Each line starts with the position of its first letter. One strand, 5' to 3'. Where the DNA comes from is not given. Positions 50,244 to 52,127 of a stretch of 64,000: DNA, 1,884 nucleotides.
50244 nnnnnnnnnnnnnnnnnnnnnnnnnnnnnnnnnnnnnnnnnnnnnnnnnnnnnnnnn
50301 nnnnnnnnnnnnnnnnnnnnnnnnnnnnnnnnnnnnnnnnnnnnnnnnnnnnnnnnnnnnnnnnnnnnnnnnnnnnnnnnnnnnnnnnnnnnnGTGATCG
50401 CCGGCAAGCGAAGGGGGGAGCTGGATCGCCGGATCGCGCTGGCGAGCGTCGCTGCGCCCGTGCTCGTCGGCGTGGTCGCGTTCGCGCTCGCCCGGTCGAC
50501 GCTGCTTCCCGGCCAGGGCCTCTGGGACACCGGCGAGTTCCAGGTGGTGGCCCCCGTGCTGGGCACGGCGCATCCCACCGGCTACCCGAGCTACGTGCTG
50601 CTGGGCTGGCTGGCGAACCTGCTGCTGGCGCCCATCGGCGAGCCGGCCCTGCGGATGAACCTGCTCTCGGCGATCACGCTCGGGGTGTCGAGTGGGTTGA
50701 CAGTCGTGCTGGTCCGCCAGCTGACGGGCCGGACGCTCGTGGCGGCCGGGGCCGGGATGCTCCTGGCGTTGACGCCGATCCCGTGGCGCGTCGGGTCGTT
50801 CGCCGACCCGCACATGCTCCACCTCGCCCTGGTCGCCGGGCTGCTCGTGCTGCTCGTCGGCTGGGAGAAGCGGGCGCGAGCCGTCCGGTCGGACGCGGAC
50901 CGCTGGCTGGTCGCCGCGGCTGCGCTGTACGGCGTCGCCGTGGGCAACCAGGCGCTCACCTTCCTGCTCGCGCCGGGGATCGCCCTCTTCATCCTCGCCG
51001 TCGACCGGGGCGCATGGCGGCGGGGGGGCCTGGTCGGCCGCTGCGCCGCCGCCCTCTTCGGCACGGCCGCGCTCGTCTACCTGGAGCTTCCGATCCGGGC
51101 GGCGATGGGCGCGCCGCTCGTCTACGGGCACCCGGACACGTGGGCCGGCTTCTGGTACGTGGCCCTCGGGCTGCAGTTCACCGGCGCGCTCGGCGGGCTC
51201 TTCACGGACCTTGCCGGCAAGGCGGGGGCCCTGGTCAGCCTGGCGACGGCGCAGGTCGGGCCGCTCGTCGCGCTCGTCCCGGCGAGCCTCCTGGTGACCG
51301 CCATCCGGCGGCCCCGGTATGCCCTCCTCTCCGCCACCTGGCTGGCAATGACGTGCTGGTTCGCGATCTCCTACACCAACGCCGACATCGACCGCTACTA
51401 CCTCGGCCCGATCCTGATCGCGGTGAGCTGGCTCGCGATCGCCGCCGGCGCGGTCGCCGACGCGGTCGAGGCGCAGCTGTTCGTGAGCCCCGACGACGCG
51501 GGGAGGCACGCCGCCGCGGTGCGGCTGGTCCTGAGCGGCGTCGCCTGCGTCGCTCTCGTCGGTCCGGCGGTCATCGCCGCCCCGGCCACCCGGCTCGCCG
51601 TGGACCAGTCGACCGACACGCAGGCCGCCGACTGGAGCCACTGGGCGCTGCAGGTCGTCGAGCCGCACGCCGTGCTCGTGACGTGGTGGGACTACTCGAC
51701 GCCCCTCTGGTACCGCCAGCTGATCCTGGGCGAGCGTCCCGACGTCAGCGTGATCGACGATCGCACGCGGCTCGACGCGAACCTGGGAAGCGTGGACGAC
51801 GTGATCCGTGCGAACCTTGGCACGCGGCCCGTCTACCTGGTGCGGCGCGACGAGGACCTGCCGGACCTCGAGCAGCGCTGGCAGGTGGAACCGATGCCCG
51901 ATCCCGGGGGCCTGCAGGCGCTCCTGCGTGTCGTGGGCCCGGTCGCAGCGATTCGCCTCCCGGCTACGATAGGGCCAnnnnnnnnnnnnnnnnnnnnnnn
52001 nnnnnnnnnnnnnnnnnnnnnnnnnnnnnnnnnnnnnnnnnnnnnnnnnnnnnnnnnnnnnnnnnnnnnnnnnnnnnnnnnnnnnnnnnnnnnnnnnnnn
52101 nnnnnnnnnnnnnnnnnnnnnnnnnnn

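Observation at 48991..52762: Co-translated trio GT-C / DUF2723(TMEM260-like) GT-C / Ppm1-like GT2 divergent from the giant PMT fusion - a protein/lipid mannosylation locus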

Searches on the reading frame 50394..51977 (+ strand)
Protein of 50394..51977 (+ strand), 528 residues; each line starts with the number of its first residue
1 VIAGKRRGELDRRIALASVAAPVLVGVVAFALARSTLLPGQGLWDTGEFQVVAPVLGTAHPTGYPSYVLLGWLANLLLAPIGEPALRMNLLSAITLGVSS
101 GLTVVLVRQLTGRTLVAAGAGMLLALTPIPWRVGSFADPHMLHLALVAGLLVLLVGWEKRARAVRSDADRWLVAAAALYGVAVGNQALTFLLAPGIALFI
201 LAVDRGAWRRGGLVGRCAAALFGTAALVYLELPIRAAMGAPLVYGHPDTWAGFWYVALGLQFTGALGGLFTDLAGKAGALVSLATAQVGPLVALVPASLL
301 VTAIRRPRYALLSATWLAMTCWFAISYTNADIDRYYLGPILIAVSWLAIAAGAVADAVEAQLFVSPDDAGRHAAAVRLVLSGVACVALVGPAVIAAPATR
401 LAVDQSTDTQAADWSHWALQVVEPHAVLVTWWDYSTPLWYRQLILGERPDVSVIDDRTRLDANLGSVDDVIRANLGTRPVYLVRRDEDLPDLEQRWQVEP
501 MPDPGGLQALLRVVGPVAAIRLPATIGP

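Call 8: search_protein_families(library=pfam, proteins=[window:50394-51977:+], max_evalue=0.01)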
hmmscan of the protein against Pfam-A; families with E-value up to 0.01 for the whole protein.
window:50394-51977:+ (528 aa): 2 families
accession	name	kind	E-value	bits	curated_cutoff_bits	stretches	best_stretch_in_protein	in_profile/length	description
PF11028.14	TMEM260-like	-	1.4e-19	71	24.2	1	45-202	1-172/179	Protein O-mannosyl-transferase TMEM260-like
PF13231.12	PMT_2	-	8.5e-05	23.3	26.1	1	69-205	5-134/160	Dolichyl-phosphate-mannose-protein mannosyltransferase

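Call 9: search_protein_families(library=ncbifam, proteins=[window:50394-51977:+], max_evalue=0.01)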
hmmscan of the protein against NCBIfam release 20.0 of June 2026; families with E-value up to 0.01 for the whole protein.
window:50394-51977:+ (528 aa): 0 families

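Call 17: search_solved_structures(query=window:50394-51977:+, max_evalue=1)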
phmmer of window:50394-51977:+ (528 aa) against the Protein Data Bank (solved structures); distinct sequences matched with E-value up to 1: 1.
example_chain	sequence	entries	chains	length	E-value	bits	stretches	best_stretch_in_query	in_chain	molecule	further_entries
9rql_A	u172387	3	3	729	7.9e-10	41.1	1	25-258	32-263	Protein O-mannosyl-transferase TMEM260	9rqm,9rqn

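Call 20: find_homologous_proteins(query=window:50394-51977:+)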
Query window:50394-51977:+ (528 aa): 2256 proteins with E <= 0.001 among 8000 candidates; the best 120 are listed.
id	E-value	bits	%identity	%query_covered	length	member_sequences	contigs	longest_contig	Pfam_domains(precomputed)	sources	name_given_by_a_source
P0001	0.0e+0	1048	93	100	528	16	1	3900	PF11028.15,PF13231.13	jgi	jgi:hypothetical protein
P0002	0.0e+0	1027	91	100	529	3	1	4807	PF11028.15,PF13231.13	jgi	-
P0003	2.3e-271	919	82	98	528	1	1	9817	PF11028.15,PF13231.13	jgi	jgi:hypothetical protein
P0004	6.5e-268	908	82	97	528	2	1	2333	PF11028.15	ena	-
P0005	2.8e-260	883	80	95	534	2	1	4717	PF11028.15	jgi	-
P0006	1.9e-256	870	79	97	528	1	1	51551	PF11028.15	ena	-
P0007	3.0e-256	869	79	97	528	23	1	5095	PF11028.15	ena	-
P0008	4.4e-256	869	79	97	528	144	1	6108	PF11028.15,PF13231.13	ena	-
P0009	8.5e-256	868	78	100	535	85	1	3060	PF11028.15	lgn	-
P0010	5.0e-250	849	77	99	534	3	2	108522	PF11028.15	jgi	jgi:hypothetical protein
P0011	4.1e-248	842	77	95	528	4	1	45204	PF11028.15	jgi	-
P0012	4.2e-247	839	77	97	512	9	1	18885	PF11028.15,PF13231.13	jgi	-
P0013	1.2e-246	838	79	94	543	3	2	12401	PF11028.15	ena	-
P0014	7.5e-246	835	78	95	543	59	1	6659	PF11028.15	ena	-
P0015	2.0e-245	834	80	94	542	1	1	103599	PF11028.15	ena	-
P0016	8.9e-245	831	78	97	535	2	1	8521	PF11028.15,PF13231.13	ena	-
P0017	2.4e-243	827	75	96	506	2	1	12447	PF11028.15,PF13231.13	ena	-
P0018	3.5e-243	826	76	97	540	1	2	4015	PF11028.15,PF13231.13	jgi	jgi:Protein of unknown function (DUF2723)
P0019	4.6e-243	826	76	97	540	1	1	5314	PF11028.15,PF13231.13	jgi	jgi:hypothetical protein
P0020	7.7e-243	825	76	95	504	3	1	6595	PF11028.15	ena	-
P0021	1.5e-242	824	76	98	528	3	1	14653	PF11028.15,PF13231.13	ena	-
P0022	1.9e-242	824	75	98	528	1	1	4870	PF11028.15,PF13231.13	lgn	-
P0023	7.7e-242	822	77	97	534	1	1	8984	PF11028.15,PF13231.13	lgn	-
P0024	2.4e-241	820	77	97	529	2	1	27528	PF11028.15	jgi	jgi:hypothetical protein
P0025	2.6e-241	820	76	96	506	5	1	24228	PF11028.15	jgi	jgi:4-amino-4-deoxy-L-arabinose transferase-like glycosyltransferase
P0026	4.0e-241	819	74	100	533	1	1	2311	PF11028.15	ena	-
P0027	6.4e-241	819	76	97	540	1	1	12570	PF11028.15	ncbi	-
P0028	2.8e-240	817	76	96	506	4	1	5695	PF11028.15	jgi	-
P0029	6.2e-240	815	75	99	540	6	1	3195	PF11028.15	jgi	jgi:hypothetical protein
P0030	1.3e-239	814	75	99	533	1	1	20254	PF11028.15,PF13231.13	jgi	jgi:hypothetical protein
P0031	1.5e-238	811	75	97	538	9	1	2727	PF11028.15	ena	-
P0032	5.8e-238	809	75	97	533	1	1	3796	PF11028.15,PF13231.13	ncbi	-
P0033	1.3e-237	808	75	98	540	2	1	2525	PF11028.15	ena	-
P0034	1.9e-237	807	74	98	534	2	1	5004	PF11028.15,PF13231.13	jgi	jgi:hypothetical protein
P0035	2.7e-237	807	73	97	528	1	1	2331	PF11028.15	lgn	-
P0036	2.8e-237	807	74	97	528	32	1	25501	PF11028.15,PF13231.13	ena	-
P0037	3.4e-237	806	74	97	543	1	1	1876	PF11028.15,PF13231.13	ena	-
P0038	6.1e-236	802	75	97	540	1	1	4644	PF11028.15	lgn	-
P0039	3.3e-235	800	73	98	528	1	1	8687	PF11028.15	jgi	jgi:hypothetical protein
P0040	6.3e-234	796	77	94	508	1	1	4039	PF11028.15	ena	-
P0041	3.7e-233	793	74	96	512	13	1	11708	PF11028.15,PF13231.13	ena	-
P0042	6.4e-232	789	73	100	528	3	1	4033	PF11028.15,PF13231.13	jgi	-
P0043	7.6e-231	785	72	97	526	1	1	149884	PF11028.15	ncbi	-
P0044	4.6e-198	677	64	95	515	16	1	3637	PF11028.15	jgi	jgi:hypothetical protein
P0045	3.5e-197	674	65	93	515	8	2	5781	PF11028.15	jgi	jgi:hypothetical protein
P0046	4.3e-197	674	65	93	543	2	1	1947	PF11028.15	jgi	jgi:hypothetical protein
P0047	1.2e-196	673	66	93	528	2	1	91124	PF11028.15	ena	-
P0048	3.0e-195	668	63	96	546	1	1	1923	PF11028.15,PF13231.13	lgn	-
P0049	4.1e-195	667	64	93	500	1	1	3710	PF11028.15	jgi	jgi:hypothetical protein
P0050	2.0e-194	665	65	93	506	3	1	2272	PF11028.15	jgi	jgi:hypothetical protein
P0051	3.9e-194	664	62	94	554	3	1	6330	PF11028.15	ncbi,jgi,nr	ncbi:MAG: DUF2723 domain-containing protein [Chloroflexi bacterium]|jgi:hypothetical protein|nr:DUF2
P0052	5.2e-194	664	62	91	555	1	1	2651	PF11028.15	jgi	jgi:hypothetical protein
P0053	7.7e-194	663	62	96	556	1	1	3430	PF11028.15,PF13231.13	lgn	-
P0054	7.7e-194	663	63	93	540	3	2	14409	PF11028.15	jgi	-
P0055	9.9e-194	663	62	96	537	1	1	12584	PF11028.15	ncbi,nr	ncbi:MAG TPA: DUF2723 domain-containing protein [Patescibacteria group bacterium]|nr:DUF2723 domain-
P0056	1.6e-193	662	62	93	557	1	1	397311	PF11028.15,PF13231.13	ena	-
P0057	1.9e-193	662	62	94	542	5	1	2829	PF11028.15,PF13231.13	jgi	-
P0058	4.0e-193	661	64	95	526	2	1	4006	PF11028.15,PF13231.13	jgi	-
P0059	7.7e-193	660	63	96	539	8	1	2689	PF11028.15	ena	-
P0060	2.1e-192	659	64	93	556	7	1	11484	PF11028.15,PF13231.13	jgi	-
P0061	2.5e-192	658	62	98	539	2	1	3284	PF11028.15,PF13231.13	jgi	jgi:Protein O-mannosyl-transferase TMEM260-like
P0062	3.3e-192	658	63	96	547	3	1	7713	PF11028.15,PF13231.13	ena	-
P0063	3.8e-192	658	63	95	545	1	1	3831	PF11028.15,PF13231.13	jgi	jgi:hypothetical protein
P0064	5.0e-192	657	62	95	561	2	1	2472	PF11028.15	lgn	-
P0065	5.3e-192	657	63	91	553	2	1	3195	PF11028.15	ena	-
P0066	1.1e-191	656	62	91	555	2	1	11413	PF11028.15,PF13231.13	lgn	-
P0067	1.6e-191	656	63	95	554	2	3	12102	PF11028.15,PF13231.13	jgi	jgi:hypothetical protein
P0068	2.2e-191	655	63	91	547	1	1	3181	PF11028.15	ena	-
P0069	2.5e-191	655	64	93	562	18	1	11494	PF11028.15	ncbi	-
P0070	5.8e-191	654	62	95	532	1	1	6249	PF11028.15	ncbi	ncbi:MAG: DUF2723 domain-containing protein [Chloroflexota bacterium]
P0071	9.3e-191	653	64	93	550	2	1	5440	PF11028.15,PF13231.13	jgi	jgi:hypothetical protein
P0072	1.1e-190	653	62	94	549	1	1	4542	PF11028.15,PF13231.13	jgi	-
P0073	1.2e-190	653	61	93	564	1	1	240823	PF11028.15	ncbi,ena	-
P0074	4.5e-190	651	62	95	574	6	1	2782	PF11028.15,PF13231.13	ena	-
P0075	5.7e-190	651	64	93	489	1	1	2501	PF11028.15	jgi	jgi:hypothetical protein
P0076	6.1e-190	650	61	95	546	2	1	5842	PF11028.15,PF13231.13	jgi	jgi:hypothetical protein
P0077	6.7e-190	650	62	93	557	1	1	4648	PF11028.15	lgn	-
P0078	7.6e-190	650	62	95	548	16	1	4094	PF11028.15,PF13231.13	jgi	-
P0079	1.3e-189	649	63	95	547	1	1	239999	PF11028.15,PF13231.13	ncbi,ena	-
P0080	2.3e-189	649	63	93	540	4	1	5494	PF11028.15,PF13231.13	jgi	-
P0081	6.0e-189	647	61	95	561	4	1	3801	PF11028.15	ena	-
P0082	7.2e-189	647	60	95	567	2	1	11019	PF11028.15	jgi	jgi:hypothetical protein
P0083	9.4e-189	647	62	93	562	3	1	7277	PF11028.15,PF13231.13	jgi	jgi:hypothetical protein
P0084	3.2e-188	645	61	98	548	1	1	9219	PF11028.15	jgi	jgi:hypothetical protein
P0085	5.4e-188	644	61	95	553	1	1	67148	PF11028.15,PF13231.13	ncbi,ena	-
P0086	7.6e-188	643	63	92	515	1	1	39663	PF11028.15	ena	-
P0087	8.0e-188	643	60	95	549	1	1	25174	PF11028.15,PF13231.13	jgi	jgi:hypothetical protein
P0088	9.7e-188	643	60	95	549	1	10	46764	PF11028.15,PF13231.13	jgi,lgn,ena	jgi:hypothetical protein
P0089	1.1e-187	643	62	93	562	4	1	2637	PF11028.15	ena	-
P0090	1.4e-187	643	60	98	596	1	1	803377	PF11028.15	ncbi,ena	-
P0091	1.5e-187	643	62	96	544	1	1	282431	PF11028.15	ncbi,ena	-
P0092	1.5e-187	643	60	97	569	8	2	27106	PF11028.15,PF13231.13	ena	-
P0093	3.4e-187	641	60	96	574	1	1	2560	PF11028.15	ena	-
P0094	3.8e-187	641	69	63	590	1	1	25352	PF11028.15,PF13231.13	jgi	jgi:hypothetical protein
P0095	5.5e-187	641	61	93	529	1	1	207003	PF11028.15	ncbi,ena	-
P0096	6.0e-187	641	60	95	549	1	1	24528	PF11028.15,PF13231.13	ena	-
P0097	1.1e-186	640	62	94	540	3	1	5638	PF11028.15,PF13231.13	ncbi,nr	ncbi:MAG: DUF2723 domain-containing protein [Chloroflexi bacterium]|nr:DUF2723 domain-containing pro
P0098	1.3e-186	639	63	93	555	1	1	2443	PF11028.15,PF13231.13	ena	-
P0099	1.6e-186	639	61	95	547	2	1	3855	PF11028.15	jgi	jgi:hypothetical protein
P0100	3.4e-186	638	63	94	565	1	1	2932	PF11028.15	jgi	jgi:hypothetical protein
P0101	5.6e-186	637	58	95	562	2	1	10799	PF11028.15,PF13231.13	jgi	jgi:hypothetical protein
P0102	6.4e-186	637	61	96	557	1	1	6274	PF11028.15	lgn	-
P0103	1.8e-185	636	59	23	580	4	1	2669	PF11028.15,PF13231.13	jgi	jgi:hypothetical protein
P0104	2.1e-185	635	60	95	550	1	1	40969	PF11028.15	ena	-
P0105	8.6e-185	633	58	96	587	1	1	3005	PF11028.15,PF13231.13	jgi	jgi:hypothetical protein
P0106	1.1e-184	633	60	95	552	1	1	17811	PF11028.15,PF13231.13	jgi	-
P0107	1.2e-184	633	61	96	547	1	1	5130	PF11028.15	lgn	-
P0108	5.3e-184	631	58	96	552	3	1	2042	PF11028.15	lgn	-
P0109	2.3e-183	629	58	96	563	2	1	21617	PF11028.15,PF13231.13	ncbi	-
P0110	4.4e-183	628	62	95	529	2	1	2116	PF11028.15,PF13231.13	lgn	-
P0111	1.1e-182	626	62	97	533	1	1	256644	PF11028.15,PF13231.13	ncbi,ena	-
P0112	1.4e-182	626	59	97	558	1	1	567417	PF11028.15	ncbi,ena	-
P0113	3.5e-182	625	59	95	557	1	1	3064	PF11028.15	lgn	-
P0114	8.2e-182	624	58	92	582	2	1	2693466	PF11028.15,PF13231.13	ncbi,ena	-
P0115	1.1e-181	623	60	96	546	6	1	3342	PF11028.15,PF13231.13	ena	-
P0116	1.1e-181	623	61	95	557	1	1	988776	PF11028.15,PF13231.13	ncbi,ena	-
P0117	2.9e-181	622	60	97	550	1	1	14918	PF11028.15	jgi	-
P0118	5.3e-181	621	60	92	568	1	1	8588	PF11028.15,PF13231.13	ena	-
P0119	1.2e-180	620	60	95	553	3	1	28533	PF11028.15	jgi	jgi:hypothetical protein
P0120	1.4e-180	620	60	93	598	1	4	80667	PF11028.15,PF13231.13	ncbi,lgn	-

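Call 21: find_encoding_contigs(protein=P0010, flank=10000, max_places=2)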
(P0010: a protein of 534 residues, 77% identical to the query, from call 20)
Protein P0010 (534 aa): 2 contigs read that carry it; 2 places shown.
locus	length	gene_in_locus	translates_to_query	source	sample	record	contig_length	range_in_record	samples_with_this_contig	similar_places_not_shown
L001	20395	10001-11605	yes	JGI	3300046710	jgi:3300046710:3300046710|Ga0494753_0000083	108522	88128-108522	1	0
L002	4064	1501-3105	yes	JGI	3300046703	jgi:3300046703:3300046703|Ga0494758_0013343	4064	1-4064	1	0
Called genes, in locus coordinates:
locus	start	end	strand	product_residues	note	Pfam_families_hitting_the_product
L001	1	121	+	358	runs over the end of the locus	PF03279:Lip_A_acyltrans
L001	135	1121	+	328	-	PF03279:Lip_A_acyltrans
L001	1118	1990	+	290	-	PF13263:PHP_C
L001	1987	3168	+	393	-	PF13439:Glyco_transf_4, PF13579:Glyco_trans_4_4, PF20706:GT4-conflict (weak), PF00534:Glycos_transf_1, PF13692:Glyco_trans_1_4, PF13524:Glyco_trans_1_2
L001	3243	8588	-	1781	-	PF02366:PMT, PF16192:PMT_4TMC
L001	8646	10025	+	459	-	-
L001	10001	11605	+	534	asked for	PF11028:TMEM260_N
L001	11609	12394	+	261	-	PF00535:Glycos_transf_2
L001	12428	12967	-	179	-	PF02577:BFN_dom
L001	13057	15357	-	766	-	-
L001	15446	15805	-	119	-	PF05258:DciA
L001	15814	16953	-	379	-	PF02463:SMC_N, PF13476:AAA_23 (weak), PF13304:AAA_21 (faint)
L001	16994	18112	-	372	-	PF00712:DNA_pol3_beta, PF02767:DNA_pol3_beta_2, PF02768:DNA_pol3_beta_3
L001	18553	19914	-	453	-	PF11638:DnaA_N, PF00308:Bac_DnaA, PF01695:IstB_IS21, PF08299:Bac_DnaA_C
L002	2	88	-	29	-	?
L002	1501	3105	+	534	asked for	PF11028:TMEM260_N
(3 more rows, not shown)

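Call 22: find_encoding_contigs(protein=P0043, flank=10000, max_places=2)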
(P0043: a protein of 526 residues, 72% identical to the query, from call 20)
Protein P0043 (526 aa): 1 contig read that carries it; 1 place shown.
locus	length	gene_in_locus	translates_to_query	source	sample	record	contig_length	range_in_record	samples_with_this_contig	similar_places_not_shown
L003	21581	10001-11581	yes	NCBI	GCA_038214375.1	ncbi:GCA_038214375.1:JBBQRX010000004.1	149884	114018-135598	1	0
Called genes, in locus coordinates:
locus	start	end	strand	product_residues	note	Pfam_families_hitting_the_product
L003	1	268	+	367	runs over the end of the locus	PF03279:Lip_A_acyltrans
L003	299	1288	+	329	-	PF03279:Lip_A_acyltrans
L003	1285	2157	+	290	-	PF13263:PHP_C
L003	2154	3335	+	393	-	PF13439:Glyco_transf_4, PF13579:Glyco_trans_4_4, PF20706:GT4-conflict (weak), PF00534:Glycos_transf_1, PF13692:Glyco_trans_1_4, PF13524:Glyco_trans_1_2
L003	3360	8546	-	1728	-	PF02366:PMT, PF16192:PMT_4TMC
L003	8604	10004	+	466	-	-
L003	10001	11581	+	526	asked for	PF11028:TMEM260_N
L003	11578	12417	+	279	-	-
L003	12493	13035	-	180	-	PF02577:BFN_dom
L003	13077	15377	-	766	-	-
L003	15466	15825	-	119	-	PF05258:DciA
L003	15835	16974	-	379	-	PF02463:SMC_N, PF13476:AAA_23, PF13304:AAA_21 (faint)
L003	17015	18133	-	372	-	PF00712:DNA_pol3_beta, PF02767:DNA_pol3_beta_2, PF02768:DNA_pol3_beta_3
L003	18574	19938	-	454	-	PF11638:DnaA_N, PF00308:Bac_DnaA, PF01695:IstB_IS21, PF08299:Bac_DnaA_C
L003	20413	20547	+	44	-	PF00468:Ribosomal_L34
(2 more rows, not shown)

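Call 23: find_encoding_contigs(protein=P0114, flank=10000, max_places=2)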
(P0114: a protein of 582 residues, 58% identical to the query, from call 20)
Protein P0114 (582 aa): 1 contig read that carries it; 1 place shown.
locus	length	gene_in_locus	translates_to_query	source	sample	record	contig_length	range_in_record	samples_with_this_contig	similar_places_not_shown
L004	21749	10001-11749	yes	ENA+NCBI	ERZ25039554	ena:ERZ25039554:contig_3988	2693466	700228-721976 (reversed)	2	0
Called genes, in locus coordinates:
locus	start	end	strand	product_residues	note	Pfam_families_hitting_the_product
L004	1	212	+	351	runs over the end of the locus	PF03279:Lip_A_acyltrans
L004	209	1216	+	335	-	PF03279:Lip_A_acyltrans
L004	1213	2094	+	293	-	PF13263:PHP_C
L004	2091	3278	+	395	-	PF13439:Glyco_transf_4, PF13579:Glyco_trans_4_4, PF20706:GT4-conflict, PF00534:Glycos_transf_1, PF13692:Glyco_trans_1_4, PF13524:Glyco_trans_1_2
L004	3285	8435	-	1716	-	PF02366:PMT, PF16192:PMT_4TMC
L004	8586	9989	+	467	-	-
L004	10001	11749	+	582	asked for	PF11028:TMEM260_N, PF13231:PMT_2 (weak)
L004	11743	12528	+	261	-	PF00535:Glycos_transf_2, PF13641:Glyco_tranf_2_3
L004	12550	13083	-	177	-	PF02577:BFN_dom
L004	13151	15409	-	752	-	-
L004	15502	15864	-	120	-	PF05258:DciA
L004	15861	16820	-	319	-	PF02463:SMC_N (weak)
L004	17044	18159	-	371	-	PF00712:DNA_pol3_beta, PF02767:DNA_pol3_beta_2, PF02768:DNA_pol3_beta_3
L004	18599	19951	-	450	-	PF11638:DnaA_N, PF00308:Bac_DnaA, PF01695:IstB_IS21, PF08299:Bac_DnaA_C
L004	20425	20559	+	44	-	PF00468:Ribosomal_L34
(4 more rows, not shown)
